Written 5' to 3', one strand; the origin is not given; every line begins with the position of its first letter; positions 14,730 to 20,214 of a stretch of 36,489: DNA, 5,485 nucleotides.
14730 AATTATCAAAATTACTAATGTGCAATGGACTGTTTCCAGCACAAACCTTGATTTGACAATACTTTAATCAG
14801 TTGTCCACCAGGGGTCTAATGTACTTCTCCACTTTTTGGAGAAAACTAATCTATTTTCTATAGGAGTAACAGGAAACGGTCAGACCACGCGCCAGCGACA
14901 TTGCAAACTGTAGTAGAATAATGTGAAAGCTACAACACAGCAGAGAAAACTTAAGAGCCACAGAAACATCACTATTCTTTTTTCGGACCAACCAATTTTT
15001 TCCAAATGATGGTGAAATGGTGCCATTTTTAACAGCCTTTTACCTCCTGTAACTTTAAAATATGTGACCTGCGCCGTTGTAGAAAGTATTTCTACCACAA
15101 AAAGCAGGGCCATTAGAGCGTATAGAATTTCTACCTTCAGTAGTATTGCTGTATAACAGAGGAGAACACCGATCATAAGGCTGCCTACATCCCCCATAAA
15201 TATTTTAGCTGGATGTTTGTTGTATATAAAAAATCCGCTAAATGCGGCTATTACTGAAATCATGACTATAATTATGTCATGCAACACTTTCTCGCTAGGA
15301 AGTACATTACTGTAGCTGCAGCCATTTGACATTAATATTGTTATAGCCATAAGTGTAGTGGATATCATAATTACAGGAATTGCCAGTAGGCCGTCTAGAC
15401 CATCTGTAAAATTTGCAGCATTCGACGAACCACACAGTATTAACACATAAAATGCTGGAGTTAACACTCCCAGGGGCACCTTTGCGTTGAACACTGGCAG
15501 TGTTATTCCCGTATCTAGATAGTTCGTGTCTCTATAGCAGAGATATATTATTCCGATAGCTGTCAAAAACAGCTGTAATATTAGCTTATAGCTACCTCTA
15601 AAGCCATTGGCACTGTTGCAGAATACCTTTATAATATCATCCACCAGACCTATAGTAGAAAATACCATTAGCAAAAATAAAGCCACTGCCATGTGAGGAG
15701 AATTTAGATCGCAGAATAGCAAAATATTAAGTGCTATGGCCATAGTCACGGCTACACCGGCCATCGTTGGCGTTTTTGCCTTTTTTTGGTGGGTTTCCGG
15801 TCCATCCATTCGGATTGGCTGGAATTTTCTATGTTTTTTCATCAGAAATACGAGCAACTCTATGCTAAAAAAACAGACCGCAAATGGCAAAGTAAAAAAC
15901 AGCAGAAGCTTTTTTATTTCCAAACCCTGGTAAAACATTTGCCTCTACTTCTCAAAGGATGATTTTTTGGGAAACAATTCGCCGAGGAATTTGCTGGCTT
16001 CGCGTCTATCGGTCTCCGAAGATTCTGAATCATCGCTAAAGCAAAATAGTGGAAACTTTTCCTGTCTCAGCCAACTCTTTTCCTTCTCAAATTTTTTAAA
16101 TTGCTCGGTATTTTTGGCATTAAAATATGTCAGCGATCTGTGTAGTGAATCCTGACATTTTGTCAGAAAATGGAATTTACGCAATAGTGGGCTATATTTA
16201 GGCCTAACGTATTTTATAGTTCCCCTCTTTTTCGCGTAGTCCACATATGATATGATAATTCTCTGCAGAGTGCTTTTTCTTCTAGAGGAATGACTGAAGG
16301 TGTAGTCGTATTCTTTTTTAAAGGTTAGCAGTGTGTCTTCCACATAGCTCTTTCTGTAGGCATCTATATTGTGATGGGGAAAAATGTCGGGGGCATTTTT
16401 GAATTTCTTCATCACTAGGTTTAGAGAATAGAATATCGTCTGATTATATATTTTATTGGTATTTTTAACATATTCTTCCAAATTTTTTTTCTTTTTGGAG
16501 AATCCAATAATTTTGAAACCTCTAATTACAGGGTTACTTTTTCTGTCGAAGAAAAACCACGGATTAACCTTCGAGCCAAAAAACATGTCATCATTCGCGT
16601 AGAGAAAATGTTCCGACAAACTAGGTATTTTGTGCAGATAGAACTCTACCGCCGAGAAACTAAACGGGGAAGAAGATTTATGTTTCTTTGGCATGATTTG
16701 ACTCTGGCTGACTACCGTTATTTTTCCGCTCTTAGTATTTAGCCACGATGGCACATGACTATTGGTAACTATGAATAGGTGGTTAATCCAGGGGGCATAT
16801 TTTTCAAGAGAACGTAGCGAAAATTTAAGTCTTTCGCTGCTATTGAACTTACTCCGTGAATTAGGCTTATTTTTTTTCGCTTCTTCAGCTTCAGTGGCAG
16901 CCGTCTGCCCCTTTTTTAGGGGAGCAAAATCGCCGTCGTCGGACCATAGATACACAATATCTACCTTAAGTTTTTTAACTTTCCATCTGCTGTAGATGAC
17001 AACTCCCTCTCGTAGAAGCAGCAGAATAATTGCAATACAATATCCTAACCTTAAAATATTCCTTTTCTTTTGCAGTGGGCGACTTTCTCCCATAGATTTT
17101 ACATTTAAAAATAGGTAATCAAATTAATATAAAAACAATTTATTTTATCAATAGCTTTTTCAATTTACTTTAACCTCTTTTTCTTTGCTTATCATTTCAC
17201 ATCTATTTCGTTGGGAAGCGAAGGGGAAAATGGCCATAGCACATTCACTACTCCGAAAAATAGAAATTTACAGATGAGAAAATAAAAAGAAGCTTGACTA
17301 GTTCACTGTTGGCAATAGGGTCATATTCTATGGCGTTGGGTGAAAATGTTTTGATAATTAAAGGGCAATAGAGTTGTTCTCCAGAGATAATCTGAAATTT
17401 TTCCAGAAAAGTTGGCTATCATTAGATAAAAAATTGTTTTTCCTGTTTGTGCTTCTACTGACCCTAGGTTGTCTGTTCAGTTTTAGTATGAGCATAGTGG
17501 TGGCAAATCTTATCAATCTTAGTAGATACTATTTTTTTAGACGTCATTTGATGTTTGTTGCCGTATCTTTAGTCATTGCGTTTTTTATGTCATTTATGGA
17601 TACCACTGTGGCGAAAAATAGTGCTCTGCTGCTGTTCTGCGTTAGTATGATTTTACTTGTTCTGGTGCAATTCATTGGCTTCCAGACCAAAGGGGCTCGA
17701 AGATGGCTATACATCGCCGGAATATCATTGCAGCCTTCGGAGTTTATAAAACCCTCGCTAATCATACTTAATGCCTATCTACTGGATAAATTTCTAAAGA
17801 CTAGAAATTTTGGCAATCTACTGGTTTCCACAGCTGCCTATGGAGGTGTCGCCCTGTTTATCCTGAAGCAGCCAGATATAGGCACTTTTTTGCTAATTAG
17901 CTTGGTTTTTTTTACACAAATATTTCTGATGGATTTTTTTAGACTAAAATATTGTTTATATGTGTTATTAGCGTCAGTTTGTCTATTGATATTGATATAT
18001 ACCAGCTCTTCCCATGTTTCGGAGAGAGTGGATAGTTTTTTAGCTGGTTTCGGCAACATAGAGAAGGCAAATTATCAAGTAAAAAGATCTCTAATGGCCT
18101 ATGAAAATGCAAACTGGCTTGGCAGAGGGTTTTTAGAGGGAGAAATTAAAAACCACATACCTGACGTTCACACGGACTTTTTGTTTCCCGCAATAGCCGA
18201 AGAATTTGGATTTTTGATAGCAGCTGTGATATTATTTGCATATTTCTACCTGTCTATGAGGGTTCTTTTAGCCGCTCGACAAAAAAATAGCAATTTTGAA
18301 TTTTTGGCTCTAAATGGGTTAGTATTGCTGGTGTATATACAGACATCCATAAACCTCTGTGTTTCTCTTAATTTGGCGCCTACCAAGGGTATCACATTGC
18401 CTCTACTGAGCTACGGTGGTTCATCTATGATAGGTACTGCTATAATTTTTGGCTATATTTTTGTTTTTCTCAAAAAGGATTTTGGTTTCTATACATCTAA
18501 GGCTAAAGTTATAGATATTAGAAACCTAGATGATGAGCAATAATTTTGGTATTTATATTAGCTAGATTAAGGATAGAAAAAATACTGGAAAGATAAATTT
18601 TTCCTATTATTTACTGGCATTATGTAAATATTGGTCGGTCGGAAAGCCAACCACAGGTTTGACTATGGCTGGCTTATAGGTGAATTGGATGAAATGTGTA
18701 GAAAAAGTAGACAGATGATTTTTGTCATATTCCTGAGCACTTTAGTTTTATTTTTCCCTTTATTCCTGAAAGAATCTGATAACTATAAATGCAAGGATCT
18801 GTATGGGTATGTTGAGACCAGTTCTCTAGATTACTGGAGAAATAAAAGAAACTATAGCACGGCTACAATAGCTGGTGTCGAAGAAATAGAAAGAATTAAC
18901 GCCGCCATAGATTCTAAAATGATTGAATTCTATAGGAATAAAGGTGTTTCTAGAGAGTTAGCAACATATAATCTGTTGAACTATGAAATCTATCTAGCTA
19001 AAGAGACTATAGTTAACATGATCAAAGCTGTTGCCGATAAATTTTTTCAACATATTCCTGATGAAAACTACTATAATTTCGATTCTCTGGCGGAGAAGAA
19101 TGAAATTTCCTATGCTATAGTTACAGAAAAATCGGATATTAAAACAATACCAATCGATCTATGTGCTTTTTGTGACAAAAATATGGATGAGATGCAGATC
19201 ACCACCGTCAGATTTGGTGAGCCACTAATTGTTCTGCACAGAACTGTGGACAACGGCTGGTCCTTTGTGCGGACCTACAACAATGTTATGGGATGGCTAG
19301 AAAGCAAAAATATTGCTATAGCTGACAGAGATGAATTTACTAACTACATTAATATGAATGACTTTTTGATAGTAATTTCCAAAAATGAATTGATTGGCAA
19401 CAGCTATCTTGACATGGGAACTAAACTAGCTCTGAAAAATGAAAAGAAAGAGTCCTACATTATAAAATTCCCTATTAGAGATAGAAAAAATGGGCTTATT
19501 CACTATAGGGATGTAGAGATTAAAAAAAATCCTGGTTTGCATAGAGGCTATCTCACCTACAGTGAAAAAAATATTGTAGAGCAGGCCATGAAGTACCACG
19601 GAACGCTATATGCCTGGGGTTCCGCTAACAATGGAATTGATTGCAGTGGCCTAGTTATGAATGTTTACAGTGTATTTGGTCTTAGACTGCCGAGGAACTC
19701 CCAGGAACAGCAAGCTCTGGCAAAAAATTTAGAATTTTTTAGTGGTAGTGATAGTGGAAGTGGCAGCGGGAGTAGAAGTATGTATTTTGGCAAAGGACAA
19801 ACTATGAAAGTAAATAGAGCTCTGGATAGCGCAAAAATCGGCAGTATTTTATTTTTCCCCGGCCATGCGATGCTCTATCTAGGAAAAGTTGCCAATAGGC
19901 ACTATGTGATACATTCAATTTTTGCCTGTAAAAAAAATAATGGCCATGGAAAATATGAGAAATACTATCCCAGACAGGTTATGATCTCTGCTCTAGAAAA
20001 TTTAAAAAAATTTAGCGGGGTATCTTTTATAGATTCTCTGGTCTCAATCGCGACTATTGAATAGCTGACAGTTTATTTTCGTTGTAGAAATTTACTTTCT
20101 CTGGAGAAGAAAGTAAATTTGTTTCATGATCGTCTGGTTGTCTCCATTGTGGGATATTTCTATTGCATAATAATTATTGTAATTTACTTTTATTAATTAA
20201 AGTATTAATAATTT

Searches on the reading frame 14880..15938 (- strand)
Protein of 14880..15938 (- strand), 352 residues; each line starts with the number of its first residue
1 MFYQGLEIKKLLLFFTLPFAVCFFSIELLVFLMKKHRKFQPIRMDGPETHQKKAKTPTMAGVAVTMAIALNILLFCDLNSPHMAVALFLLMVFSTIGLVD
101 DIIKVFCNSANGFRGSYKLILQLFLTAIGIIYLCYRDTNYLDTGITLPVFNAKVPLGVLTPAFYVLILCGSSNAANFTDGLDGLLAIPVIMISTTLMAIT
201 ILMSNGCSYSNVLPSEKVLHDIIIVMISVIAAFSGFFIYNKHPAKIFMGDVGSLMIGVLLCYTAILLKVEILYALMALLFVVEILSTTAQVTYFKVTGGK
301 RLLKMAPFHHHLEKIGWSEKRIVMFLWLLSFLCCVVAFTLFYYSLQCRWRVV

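Call 46: search_protein_families(library=pfam, proteins=[window:14880-15938:-], max_evalue=0.00001)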
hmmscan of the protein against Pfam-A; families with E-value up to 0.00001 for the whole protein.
window:14880-15938:- (352 aa): 1 family
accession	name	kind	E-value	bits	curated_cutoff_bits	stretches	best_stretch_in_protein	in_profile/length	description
PF00953.26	Glycos_transf_4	-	1.8e-27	96.7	27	1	84-267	2-159/160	Glycosyl transferase family 4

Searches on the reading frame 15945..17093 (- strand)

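Call 46: search_protein_families(library=pfam, proteins=[window:15945-17093:-], max_evalue=0.00001)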
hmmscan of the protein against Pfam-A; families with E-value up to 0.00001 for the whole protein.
window:15945-17093:- (382 aa): 1 family
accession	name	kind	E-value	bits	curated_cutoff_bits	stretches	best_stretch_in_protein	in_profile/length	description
PF11380.13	Stealth_CR2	-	1.6e-35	122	39.4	1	82-188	1-106/108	Stealth protein CR2, conserved region 2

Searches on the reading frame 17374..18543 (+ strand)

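Call 46: search_protein_families(library=pfam, proteins=[window:17374-18543:+], max_evalue=0.00001)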
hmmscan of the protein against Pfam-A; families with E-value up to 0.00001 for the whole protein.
window:17374-18543:+ (389 aa): 1 family
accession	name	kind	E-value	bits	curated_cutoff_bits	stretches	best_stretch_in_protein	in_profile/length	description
PF01098.24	FTSW_RODA_SPOVE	-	9.5e-68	229.2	26.4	1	21-362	3-347/356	Cell cycle protein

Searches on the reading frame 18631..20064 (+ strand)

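Call 47: search_protein_families(library=pfam, proteins=[window:18631-20064:+], max_evalue=0.00001)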
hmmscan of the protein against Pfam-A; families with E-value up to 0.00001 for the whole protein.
window:18631-20064:+ (477 aa): 2 families
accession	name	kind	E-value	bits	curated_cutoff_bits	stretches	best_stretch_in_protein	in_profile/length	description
PF00877.26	NLPC_P60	-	2.4e-11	43.9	23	1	324-420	1-75/105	NlpC/P60 family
PF12913.13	SH3_6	-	8.8e-08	32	27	1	184-224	14-53/53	SH3 domain (SH3b1 type)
